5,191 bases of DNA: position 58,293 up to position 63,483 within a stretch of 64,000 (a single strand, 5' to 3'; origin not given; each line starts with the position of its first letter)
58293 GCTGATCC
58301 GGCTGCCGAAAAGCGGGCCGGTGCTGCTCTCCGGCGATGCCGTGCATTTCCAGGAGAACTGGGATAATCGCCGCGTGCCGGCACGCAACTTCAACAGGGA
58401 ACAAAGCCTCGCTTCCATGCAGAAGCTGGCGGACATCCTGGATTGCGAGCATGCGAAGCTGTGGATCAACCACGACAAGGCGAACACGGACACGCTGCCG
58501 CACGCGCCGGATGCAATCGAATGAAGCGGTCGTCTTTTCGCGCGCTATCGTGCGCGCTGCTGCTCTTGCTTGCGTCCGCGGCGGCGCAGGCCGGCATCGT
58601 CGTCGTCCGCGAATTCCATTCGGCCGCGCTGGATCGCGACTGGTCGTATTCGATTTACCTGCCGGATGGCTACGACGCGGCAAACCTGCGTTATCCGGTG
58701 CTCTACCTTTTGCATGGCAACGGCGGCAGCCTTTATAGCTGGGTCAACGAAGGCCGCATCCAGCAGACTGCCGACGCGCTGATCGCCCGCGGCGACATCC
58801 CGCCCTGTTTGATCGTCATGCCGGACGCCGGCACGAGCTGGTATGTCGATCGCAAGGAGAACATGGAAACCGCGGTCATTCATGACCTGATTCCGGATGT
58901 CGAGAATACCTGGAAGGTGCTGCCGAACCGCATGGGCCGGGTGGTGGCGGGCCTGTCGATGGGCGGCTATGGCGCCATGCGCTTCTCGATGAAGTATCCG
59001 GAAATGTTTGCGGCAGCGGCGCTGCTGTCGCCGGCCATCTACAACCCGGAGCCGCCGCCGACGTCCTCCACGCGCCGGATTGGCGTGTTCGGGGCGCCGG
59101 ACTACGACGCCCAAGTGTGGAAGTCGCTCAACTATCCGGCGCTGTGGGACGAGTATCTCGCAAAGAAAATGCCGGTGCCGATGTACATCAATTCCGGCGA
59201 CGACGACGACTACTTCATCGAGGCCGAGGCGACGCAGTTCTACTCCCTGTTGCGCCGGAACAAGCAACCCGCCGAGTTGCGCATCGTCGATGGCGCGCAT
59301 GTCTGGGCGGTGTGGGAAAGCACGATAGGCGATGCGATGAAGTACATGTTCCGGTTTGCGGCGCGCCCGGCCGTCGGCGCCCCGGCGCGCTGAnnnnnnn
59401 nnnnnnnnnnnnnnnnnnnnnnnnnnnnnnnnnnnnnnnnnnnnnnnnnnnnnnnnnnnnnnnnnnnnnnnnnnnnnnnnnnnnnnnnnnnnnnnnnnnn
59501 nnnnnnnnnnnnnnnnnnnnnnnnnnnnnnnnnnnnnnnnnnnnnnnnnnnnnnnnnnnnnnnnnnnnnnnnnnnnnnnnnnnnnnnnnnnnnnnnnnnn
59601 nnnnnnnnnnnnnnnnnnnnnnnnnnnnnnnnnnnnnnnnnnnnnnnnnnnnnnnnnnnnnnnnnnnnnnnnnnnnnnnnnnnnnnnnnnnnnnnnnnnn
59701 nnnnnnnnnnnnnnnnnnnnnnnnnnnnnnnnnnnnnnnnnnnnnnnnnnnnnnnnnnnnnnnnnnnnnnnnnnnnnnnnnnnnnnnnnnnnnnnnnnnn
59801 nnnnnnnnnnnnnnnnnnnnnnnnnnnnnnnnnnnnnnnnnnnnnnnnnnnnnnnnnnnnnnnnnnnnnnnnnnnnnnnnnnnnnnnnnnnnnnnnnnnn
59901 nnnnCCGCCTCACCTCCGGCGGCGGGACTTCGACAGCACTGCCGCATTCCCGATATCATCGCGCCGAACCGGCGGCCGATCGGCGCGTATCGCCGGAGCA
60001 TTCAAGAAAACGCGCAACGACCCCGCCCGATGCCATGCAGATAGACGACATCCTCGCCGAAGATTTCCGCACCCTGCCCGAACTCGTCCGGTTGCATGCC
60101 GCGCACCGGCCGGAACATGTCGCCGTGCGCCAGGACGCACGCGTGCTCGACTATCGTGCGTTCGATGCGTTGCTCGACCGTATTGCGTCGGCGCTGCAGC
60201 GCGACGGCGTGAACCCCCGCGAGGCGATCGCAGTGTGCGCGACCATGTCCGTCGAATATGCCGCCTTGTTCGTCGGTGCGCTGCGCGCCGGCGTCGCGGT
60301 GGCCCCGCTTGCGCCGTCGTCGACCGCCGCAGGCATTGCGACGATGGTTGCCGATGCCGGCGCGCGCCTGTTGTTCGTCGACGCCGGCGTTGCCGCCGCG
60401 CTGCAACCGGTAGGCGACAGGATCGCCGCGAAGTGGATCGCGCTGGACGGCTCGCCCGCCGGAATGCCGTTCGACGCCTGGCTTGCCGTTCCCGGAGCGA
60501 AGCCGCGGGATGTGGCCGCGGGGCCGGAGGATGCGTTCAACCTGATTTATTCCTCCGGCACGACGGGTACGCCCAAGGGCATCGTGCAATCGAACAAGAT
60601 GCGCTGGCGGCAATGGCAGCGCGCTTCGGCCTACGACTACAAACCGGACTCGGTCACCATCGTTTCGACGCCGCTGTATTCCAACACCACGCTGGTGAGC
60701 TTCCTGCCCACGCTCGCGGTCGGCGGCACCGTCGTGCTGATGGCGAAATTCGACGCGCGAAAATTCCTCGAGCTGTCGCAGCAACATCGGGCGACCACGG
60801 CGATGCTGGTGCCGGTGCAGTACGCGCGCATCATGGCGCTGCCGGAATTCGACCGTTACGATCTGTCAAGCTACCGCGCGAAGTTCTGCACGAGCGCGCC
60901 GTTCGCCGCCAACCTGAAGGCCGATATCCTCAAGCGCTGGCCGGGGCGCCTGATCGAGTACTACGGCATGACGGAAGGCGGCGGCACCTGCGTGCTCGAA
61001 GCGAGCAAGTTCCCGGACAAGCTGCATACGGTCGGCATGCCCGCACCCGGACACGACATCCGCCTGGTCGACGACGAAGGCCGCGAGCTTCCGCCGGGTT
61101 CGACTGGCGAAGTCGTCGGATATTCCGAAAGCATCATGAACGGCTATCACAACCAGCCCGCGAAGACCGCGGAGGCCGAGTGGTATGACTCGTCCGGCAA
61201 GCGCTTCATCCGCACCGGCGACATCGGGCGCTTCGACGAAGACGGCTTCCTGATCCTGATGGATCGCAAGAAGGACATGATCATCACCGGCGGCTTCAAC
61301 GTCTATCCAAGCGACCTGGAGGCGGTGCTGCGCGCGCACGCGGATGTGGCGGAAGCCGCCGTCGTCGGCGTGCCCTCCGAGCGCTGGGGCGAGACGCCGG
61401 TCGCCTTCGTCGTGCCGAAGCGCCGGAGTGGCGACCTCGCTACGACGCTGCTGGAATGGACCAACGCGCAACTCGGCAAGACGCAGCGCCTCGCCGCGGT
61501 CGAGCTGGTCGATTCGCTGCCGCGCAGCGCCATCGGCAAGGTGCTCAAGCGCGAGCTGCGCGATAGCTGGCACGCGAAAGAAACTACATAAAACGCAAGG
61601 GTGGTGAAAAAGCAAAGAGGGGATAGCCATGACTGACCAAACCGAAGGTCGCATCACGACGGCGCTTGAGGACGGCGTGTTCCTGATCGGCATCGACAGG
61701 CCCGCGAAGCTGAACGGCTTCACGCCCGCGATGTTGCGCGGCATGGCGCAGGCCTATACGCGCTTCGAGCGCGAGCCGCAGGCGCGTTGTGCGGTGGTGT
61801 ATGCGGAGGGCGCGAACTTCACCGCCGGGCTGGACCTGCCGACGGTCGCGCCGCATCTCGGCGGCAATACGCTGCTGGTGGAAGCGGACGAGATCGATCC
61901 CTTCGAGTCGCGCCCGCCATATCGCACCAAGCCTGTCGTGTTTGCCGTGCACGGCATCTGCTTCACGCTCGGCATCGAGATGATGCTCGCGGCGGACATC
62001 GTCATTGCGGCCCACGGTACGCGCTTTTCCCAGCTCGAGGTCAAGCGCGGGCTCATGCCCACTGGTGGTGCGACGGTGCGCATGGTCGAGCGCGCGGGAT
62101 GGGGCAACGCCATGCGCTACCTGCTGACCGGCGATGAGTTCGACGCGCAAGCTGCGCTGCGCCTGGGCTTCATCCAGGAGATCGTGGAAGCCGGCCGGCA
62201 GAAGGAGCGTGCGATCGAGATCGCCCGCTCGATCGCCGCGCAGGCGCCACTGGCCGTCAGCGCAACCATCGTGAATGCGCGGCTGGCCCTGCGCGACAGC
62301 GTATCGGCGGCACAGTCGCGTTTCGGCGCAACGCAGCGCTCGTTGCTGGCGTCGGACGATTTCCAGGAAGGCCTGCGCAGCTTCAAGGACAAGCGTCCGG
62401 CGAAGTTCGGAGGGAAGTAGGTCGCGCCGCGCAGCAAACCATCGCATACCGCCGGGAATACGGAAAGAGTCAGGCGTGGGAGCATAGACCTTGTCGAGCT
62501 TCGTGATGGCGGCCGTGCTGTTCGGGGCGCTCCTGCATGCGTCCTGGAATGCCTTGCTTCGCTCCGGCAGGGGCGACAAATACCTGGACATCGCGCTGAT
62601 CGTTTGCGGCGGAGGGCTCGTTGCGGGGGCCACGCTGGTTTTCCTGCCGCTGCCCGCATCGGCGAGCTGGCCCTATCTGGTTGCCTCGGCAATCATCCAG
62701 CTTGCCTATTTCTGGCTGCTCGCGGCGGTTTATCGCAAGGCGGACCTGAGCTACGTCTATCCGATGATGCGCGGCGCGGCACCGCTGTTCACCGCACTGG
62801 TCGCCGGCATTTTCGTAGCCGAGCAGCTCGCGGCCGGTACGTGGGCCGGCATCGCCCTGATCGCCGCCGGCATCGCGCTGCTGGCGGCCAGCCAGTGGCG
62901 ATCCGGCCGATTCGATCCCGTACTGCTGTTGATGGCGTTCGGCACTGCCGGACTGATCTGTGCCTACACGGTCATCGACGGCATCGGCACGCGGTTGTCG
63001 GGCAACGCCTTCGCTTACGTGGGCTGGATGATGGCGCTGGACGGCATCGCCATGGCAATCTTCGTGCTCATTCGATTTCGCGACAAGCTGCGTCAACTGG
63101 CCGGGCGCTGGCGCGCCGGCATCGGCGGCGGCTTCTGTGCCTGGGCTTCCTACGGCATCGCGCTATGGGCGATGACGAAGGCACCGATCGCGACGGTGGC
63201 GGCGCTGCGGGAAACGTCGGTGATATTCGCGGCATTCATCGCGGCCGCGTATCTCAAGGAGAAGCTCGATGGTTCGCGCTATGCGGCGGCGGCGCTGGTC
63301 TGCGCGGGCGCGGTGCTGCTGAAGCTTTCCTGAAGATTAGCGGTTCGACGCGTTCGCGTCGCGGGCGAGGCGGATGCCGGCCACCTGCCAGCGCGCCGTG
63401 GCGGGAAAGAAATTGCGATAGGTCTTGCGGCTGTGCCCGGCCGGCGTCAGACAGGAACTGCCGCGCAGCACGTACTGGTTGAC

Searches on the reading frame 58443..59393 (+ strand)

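Call 62: search_protein_families(library=pfam, proteins=[window:58443-59393:+], max_evalue=0.00001)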
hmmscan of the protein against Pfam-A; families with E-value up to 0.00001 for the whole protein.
window:58443-59393:+ (316 aa): 3 families
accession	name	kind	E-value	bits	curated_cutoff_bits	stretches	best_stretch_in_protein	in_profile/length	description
PF00756.26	Esterase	-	3.3e-28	99.6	22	1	60-298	1-247/251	Putative esterase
PF00326.27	Peptidase_S9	-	1.8e-06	28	22.6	1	129-307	28-207/213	Prolyl oligopeptidase family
PF12146.15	Hydrolase_4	-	3.5e-06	26.9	27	0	161-204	74-116/239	Serine aminopeptidase, S33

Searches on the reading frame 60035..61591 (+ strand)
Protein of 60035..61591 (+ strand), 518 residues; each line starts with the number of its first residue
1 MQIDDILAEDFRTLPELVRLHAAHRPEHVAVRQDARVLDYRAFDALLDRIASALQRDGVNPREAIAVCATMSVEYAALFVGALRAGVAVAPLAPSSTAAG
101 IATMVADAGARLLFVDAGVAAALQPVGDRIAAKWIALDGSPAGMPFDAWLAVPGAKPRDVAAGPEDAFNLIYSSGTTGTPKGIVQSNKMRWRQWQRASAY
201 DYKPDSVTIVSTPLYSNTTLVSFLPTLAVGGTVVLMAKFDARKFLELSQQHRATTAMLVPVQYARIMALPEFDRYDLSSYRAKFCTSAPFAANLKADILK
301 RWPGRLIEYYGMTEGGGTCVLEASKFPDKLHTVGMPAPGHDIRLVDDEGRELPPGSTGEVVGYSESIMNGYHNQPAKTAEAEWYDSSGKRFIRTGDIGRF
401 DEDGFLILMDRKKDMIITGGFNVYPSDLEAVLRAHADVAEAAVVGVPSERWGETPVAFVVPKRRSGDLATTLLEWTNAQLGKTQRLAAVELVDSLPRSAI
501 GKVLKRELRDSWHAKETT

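Call 62: search_protein_families(library=pfam, proteins=[window:60035-61591:+], max_evalue=0.00001)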
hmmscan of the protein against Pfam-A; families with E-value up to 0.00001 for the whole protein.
window:60035-61591:+ (518 aa): 2 families
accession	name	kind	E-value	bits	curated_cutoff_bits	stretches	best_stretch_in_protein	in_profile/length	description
PF00501.34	AMP-binding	-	1.4e-70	238.5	29.9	1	21-372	4-384/384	AMP-binding enzyme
PF13193.12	AMP-binding_C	-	5.3e-19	69.4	24.5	1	428-502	2-76/76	AMP-binding enzyme C-terminal domain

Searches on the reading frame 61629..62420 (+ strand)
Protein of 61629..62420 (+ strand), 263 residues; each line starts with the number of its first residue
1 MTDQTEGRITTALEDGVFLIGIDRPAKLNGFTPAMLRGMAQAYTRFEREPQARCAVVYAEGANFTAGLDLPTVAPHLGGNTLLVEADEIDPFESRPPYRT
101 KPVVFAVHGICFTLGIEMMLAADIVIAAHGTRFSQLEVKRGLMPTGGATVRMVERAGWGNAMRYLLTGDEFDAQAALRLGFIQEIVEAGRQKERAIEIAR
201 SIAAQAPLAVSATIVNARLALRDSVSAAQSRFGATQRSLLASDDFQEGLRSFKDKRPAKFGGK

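Call 62: search_protein_families(library=pfam, proteins=[window:61629-62420:+], max_evalue=0.00001)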
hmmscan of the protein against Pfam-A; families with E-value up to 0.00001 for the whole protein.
window:61629-62420:+ (263 aa): 2 families
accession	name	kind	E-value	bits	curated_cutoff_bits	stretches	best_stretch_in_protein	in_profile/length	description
PF00378.25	ECH_1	-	1.2e-37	130.1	27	1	14-262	3-250/251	Enoyl-CoA hydratase/isomerase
PF16113.10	ECH_2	-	4.8e-16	59.6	27.2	1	20-190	4-176/335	Enoyl-CoA hydratase/isomerase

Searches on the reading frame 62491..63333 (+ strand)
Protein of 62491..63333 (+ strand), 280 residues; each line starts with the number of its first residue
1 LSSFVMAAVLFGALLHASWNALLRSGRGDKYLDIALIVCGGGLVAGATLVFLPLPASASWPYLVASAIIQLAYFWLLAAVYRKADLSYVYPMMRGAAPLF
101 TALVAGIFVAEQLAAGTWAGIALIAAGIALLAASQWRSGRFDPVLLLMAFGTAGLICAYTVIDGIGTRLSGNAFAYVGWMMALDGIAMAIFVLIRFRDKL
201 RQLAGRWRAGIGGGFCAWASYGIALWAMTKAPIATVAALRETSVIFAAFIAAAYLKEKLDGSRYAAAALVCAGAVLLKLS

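Call 62: search_protein_families(library=pfam, proteins=[window:62491-63333:+], max_evalue=0.00001)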
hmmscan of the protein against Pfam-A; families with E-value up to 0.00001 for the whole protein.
window:62491-63333:+ (280 aa): 1 family
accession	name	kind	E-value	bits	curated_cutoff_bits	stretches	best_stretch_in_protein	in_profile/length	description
PF00892.27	EamA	-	7.8e-15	55.8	28.2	1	147-277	5-133/135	EamA-like transporter family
